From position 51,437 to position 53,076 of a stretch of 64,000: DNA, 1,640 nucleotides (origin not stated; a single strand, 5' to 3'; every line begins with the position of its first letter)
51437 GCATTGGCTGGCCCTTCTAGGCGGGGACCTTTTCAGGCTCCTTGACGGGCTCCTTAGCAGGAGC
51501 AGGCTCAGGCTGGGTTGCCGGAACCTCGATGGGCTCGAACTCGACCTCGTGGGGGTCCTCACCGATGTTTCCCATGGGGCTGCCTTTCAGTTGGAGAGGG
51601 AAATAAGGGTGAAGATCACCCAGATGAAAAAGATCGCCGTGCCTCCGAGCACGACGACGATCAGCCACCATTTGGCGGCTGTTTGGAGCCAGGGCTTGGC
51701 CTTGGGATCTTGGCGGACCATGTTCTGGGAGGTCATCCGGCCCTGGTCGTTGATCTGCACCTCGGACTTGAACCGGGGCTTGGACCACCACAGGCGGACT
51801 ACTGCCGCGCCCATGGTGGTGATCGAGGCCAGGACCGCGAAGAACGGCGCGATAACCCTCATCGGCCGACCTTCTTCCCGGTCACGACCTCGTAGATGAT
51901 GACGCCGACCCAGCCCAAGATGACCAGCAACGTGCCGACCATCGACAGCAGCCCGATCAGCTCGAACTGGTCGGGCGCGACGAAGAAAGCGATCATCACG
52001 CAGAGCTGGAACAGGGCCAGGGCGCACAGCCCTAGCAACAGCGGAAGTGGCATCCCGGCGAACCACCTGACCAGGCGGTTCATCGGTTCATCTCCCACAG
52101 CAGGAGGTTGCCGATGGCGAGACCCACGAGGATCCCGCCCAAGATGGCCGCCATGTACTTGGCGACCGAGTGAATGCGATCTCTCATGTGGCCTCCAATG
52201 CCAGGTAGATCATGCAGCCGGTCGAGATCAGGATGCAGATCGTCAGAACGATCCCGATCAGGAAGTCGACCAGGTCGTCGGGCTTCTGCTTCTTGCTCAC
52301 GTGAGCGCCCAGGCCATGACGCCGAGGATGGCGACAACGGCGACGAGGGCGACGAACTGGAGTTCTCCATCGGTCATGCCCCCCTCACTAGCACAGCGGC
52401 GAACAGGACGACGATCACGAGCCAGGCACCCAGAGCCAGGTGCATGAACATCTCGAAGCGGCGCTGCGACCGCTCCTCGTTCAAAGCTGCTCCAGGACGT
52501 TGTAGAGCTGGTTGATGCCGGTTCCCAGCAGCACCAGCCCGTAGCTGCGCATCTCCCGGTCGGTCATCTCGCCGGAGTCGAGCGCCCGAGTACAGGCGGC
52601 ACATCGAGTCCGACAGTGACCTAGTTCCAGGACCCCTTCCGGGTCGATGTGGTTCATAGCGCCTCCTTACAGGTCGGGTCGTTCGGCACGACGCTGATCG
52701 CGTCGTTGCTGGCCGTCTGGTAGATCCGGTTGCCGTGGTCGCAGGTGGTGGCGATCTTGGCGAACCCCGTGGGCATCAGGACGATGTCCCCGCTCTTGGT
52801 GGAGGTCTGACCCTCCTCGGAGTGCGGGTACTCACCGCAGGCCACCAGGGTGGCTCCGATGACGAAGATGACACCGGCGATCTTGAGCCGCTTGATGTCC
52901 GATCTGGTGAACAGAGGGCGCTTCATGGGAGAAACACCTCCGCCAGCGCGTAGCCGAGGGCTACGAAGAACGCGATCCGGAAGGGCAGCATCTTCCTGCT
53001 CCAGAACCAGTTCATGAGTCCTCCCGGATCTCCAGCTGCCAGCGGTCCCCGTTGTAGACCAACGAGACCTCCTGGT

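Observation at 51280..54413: Early-operon block of tiny TM peptides plus two lipoproteins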

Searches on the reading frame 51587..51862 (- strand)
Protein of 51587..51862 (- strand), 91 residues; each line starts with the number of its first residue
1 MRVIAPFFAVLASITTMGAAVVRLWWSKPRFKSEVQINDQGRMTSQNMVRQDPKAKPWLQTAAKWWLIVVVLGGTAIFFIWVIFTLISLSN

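Call 44: find_homologous_proteins(query=window:51587-51862:-)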
Query window:51587-51862:- (91 aa): 16 proteins with E <= 0.001 among 16 candidates.
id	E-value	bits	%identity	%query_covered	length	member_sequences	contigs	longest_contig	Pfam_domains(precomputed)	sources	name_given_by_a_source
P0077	9.9e-53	193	100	100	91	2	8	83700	-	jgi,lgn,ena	jgi:hypothetical protein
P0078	4.9e-35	137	77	100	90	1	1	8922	-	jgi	jgi:hypothetical protein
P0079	1.8e-26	109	63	99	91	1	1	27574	-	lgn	-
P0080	3.8e-26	108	66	99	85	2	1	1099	-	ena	-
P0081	6.7e-25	104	59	100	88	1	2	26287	-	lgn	-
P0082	1.4e-23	100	59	100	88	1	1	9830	-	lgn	-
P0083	1.0e-21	94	52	99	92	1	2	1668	-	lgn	-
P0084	1.6e-21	94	56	100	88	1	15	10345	-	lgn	-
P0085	1.9e-21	93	54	100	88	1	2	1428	-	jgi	jgi:hypothetical protein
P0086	1.2e-20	91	57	74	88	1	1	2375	-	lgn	-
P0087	3.0e-20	90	55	99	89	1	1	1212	-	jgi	-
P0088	7.0e-19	85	58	99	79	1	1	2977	-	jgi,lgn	-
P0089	1.0e-18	85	56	100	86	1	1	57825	-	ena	-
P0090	1.5e-17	81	49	99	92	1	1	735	-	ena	-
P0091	2.5e-15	74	51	99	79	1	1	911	-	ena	-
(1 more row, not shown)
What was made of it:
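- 51587..51862 (-): g14, 91-aa 2-TM hairpin protein and conserved partner of the SPFH gene (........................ - variable loop - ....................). 16 clusters in the big database, at least 7 of them on contigs of the same length as those carrying SPFH hits (call 44).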

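Call 45: find_encoding_contigs(protein=P0089, flank=7000, max_places=1)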
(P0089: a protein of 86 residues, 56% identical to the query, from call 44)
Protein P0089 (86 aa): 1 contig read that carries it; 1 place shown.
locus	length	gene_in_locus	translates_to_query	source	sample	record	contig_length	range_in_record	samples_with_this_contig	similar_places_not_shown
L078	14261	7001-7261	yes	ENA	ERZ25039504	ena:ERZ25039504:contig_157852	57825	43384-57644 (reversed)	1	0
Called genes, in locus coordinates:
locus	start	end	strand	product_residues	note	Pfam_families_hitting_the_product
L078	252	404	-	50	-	-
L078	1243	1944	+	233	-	-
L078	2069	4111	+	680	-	-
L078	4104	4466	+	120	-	PF23140:Gp80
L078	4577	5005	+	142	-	-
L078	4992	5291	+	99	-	-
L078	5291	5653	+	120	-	-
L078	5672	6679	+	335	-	PF01145:Band_7 (weak)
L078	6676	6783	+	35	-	-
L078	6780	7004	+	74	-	-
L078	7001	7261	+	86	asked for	-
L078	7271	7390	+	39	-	-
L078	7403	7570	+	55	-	-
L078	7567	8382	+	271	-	-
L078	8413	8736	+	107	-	-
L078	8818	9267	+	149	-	-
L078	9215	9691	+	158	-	-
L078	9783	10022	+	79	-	-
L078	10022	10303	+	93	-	-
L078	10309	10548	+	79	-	-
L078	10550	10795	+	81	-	-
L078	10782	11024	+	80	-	-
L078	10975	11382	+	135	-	-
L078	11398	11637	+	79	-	-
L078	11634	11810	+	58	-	-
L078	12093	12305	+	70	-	-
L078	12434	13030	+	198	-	-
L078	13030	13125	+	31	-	-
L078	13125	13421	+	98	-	-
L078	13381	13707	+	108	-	-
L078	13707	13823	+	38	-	-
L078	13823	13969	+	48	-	-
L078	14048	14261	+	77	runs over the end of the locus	-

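Call 46: find_encoding_contigs(protein=P0079, flank=7000, max_places=1)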
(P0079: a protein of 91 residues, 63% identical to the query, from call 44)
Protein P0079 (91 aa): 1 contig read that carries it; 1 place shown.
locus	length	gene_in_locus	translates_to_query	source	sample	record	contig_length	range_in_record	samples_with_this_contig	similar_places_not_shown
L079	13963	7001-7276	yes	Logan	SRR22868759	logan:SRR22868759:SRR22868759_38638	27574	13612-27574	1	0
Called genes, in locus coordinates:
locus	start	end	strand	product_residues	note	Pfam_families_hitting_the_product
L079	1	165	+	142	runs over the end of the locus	PF23140:Gp80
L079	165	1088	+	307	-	-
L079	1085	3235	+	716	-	-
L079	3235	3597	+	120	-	PF23140:Gp80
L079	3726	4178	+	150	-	-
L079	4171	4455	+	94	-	-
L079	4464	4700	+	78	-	-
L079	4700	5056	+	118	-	-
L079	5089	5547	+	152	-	PF07553:Lipoprotein_Ltp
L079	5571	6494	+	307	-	PF01145:Band_7 (weak)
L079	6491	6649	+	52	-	-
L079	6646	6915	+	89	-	-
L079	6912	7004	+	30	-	-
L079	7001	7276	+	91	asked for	-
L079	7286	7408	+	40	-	-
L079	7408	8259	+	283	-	-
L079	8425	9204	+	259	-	-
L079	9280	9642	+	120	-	-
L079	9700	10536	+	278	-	-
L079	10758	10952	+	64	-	-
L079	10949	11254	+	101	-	-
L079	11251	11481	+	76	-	-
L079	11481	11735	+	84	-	-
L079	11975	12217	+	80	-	-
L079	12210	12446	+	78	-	-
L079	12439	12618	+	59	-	-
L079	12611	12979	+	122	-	-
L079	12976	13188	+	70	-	-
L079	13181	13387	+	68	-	-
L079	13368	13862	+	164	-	-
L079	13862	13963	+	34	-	?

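Call 47: find_encoding_contigs(protein=P0081, flank=7000, max_places=1)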
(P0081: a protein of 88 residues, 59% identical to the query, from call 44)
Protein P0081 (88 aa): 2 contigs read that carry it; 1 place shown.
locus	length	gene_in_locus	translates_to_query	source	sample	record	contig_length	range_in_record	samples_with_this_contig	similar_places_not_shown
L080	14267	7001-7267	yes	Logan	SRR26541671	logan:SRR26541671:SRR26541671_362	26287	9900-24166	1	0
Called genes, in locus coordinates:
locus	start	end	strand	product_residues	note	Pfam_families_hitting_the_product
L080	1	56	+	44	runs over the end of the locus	-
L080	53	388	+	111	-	PF24746:DUF7694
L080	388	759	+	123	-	PF10686:YAcAr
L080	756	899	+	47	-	-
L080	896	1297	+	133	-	-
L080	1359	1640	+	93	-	-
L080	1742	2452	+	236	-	PF04404:ERF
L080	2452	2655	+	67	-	-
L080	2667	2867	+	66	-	-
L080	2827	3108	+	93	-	-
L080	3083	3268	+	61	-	-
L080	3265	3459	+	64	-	-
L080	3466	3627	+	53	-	-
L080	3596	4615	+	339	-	PF12705:PDDEXK_1 (weak)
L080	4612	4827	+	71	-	-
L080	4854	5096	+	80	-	-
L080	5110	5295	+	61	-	-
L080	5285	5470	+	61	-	-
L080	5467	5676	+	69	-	-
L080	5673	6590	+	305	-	-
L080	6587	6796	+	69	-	-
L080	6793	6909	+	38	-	-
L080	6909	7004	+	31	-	-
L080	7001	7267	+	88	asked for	-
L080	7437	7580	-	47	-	-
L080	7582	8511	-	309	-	PF01510:Amidase_2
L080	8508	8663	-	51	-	-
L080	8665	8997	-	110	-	-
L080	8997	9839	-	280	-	-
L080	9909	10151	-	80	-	-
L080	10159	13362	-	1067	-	-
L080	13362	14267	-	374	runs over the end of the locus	-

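Call 61: search_protein_families(library=padloc, max_evalue=0.01, proteins=[window:51587-51862:-])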
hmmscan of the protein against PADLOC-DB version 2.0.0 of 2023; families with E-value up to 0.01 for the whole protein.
window:51587-51862:- (91 aa): 0 families

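Call 63: search_protein_families(library=ncbifam, max_evalue=0.01, proteins=[window:51587-51862:-, L079:5089-5547:+])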
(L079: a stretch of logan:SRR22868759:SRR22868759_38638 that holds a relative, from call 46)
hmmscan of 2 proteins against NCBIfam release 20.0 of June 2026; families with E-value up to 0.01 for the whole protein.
window:51587-51862:- (91 aa): 0 families

L079:5089-5547:+ (152 aa): 2 families
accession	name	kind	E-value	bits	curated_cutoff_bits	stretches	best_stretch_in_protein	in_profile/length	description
NF001054.0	PRK00117.2-1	equivalog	0.0039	17.3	189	1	76-128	72-125/154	recombination regulator RecX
NF040528.1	SP_0198_lipo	equivalog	0.0093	15.9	100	0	3-48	2-46/144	SP_0198 family lipoprotein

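Call 64: search_protein_families(library=pfam, max_evalue=0.1, proteins=[L079:5089-5547:+, window:51587-51862:-])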
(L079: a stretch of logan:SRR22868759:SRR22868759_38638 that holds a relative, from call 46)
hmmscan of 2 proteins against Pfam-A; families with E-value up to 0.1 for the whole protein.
L079:5089-5547:+ (152 aa): 3 families
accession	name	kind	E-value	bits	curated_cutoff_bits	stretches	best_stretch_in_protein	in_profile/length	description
PF07553.16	Lipoprotein_Ltp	-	8.1e-19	67.9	23.2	2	106-149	1-47/48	Host cell surface-exposed lipoprotein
PF20717.2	DUF6829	-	0.056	12.6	27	0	108-143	296-331/408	Family of unknown function (DUF6829)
PF08853.16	DUF1823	-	0.068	13.8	25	0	73-97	71-95/113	Domain of unknown function (DUF1823)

window:51587-51862:- (91 aa): 0 families
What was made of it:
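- Closest known: Phage superinfection-exclusion lipoproteins. Same: A true Ltp-family gene sits next to the SPFH gene in the sister phage L079 (calls 46, 64).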

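Call 65: search_protein_families(library=phrogs, max_evalue=0.05, proteins=[window:51587-51862:-])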
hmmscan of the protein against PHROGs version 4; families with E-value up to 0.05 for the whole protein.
window:51587-51862:- (91 aa): 0 families

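Call 93: predict_structure(alignment_id=A3)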
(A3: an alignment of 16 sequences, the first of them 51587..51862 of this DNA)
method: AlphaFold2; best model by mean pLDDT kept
length: 91 residues; sequences in the alignment: 16
mean_pLDDT: 69.5   pTM: 0.34
mean pLDDT of the five models: 69.5, 67.4, 67.2, 65.5, 65.2
residues with pLDDT >= 90: 0; 70-90: 48; 50-70: 43; < 50: 0
segments of 3 or more residues with pLDDT < 50: none
pLDDT, mean of each block of 10 residues (from residue 1): 71 78 64 56 55 61 77 81 84 63
secondary structure, 60 per line:
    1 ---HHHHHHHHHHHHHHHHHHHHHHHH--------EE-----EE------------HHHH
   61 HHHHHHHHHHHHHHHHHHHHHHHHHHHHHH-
elements in order: H4-27 H57-90
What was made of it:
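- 51587..51862 (-): AF2 gives two helices, 4-27 and 57-90 (call 93).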

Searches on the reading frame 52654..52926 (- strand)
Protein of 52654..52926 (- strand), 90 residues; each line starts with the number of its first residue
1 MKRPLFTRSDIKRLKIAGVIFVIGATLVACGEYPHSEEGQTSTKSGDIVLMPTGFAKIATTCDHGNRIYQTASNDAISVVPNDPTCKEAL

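Call 5: search_protein_families(library=pfam, max_evalue=0.1, proteins=[window:52654-52926:-])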
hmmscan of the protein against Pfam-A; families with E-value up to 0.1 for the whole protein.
window:52654-52926:- (90 aa): 0 families

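Call 6: search_protein_families(library=phrogs, max_evalue=0.1, proteins=[window:52654-52926:-])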
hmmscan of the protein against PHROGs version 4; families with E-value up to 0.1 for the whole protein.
window:52654-52926:- (90 aa): 1 family
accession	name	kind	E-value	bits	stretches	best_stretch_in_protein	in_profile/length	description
phrog_3641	-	unknown function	0.033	15.5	1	15-45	9-38/69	-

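Call 61: search_protein_families(library=padloc, max_evalue=0.01, proteins=[window:52654-52926:-])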
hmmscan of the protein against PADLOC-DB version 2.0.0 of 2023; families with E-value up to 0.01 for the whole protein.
window:52654-52926:- (90 aa): 0 families

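Call 63: search_protein_families(library=ncbifam, max_evalue=0.01, proteins=[window:52654-52926:-])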
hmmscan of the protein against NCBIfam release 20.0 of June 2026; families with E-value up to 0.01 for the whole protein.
window:52654-52926:- (90 aa): 0 families

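Call 68: find_homologous_proteins(query=window:52654-52926:-, max_evalue=0.01)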
Query window:52654-52926:- (90 aa): 1 proteins with E <= 0.01 among 1 candidates.
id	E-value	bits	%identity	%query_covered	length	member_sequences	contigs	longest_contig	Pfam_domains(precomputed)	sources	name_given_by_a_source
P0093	2.5e-53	195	100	100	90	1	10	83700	-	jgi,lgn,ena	jgi:hypothetical protein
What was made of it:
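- Tried and rejected: The word-indexed search with g7 found only itself (call 68).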

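Call 84: search_protein_representatives(protein=window:52654-52926:-)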
Query: 90 residues. Proteins with E-value up to 0.001 (for the whole library): 60; up to 1e-10: 1; up to 1e-30: 1. The best 60 are listed.
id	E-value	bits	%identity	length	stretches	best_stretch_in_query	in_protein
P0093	7.9e-54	195.2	100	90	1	1-90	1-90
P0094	1.2e-09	54.2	43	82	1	18-87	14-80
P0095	2.1e-08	50.2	40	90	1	11-88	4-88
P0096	2.5e-07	46.8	43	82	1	16-89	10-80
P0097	3.4e-07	46.4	34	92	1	9-87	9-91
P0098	3.7e-07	46.3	38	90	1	12-88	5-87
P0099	3.9e-07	46.2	51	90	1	39-87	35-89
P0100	4.5e-07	46.0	47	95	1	12-88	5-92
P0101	9.4e-07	45.0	42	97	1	11-87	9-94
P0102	1.0e-06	44.8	42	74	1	26-87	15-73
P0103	1.7e-06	44.2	51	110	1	41-87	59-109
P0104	1.8e-06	44.0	35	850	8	14-42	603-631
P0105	3.7e-06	43.1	48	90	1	33-88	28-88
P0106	4.7e-06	42.7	38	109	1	17-89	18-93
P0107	7.1e-06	42.2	43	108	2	47-88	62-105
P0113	1.5e-05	41.2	43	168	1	9-87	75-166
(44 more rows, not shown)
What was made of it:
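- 52654..52926 (-): g7, 90-aa small lipoprotein (lipobox LVAC) with a conserved C-terminal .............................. domain and two invariant Cys. 59 distant relatives of 64-168 aa, apart from one 850-aa multi-domain hit (call 84).
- Tried and rejected: The exhaustive search was needed (call 84).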

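Call 86: list_cluster_members(proteins=[P0094, P0095, P0096, P0097, P0098, P0099, P0100, P0101, P0103, P0113])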
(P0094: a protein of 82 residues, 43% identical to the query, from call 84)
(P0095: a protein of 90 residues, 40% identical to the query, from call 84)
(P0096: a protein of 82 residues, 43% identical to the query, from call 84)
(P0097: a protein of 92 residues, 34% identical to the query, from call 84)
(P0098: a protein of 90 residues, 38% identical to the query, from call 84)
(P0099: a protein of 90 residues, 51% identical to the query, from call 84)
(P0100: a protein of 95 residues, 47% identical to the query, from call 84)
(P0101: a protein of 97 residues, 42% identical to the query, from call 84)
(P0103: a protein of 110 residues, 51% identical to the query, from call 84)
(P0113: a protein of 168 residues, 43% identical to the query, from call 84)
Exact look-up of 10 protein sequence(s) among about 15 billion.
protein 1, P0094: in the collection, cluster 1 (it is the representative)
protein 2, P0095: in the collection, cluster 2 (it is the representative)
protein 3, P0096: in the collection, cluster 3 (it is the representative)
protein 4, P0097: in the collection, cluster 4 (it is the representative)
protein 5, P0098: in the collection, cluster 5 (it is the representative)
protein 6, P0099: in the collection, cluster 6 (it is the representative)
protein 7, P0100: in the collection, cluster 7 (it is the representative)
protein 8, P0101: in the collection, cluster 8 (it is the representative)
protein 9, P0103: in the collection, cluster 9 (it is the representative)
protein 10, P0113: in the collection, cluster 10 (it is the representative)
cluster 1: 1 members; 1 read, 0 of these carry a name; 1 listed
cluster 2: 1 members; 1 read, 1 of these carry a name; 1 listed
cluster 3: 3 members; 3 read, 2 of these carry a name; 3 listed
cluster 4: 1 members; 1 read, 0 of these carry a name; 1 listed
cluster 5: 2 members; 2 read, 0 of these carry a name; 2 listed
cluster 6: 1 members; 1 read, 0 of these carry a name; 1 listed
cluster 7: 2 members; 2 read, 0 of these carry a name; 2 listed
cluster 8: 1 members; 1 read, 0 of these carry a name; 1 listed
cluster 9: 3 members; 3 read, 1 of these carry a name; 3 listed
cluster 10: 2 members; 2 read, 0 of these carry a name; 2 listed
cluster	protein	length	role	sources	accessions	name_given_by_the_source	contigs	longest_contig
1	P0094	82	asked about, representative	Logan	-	-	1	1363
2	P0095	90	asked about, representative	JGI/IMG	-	hypothetical protein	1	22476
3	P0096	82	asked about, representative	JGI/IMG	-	hypothetical protein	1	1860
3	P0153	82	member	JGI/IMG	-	hypothetical protein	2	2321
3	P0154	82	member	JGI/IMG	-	-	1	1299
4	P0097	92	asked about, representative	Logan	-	-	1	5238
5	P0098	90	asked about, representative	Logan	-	-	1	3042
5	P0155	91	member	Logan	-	-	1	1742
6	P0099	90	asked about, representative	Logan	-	-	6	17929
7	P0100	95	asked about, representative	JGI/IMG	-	-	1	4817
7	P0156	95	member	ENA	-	-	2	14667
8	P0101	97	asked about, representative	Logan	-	-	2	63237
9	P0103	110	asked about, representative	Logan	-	-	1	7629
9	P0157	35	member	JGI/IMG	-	hypothetical protein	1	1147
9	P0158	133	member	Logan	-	-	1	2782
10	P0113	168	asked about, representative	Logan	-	-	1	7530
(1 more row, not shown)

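Call 87: search_protein_families(library=pfam, alignment_id=A4, max_evalue=0.01)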
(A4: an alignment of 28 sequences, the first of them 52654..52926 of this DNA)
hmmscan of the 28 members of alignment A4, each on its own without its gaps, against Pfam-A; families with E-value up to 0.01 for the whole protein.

A. member 1, window:52654-52926:- (90 aa): 0 families

B. families by the number of members that match (of 28 scanned): 1 family
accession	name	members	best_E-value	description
PF13985.11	YbgS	1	0.0051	YbgS-like protein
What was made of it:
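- On Ltp-type superinfection-exclusion lipoproteins (PF07553): No PF07553 hit for g3 or g7 (calls 5, 87).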

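Call 89: search_solved_structures(query=A4, max_evalue=1)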
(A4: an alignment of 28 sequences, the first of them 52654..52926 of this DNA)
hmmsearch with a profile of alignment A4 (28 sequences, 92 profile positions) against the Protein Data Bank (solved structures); distinct sequences matched with E-value up to 1: 1.
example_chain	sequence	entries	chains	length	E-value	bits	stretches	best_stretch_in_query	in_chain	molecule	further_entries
2yp6_A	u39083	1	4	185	0.61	13.3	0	6-46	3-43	THIOREDOXIN FAMILY PROTEIN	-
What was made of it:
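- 52654..52926 (-): No Pfam or PDB match (calls 87, 89).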

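Call 90: find_encoding_contigs(protein=P0093, flank=100, max_places=1)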
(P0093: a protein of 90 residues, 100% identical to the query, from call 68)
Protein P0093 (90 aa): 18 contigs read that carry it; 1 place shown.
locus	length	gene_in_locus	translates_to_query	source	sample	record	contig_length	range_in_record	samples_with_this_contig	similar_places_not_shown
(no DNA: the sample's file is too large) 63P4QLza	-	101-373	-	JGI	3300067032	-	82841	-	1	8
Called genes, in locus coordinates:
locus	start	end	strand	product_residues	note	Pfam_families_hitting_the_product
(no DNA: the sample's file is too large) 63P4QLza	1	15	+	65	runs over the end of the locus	-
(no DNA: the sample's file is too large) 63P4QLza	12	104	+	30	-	-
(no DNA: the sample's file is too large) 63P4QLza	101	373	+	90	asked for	-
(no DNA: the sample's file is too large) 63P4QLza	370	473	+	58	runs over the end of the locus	-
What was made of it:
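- Tried and rejected: Call 90 was a wasted look-up.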
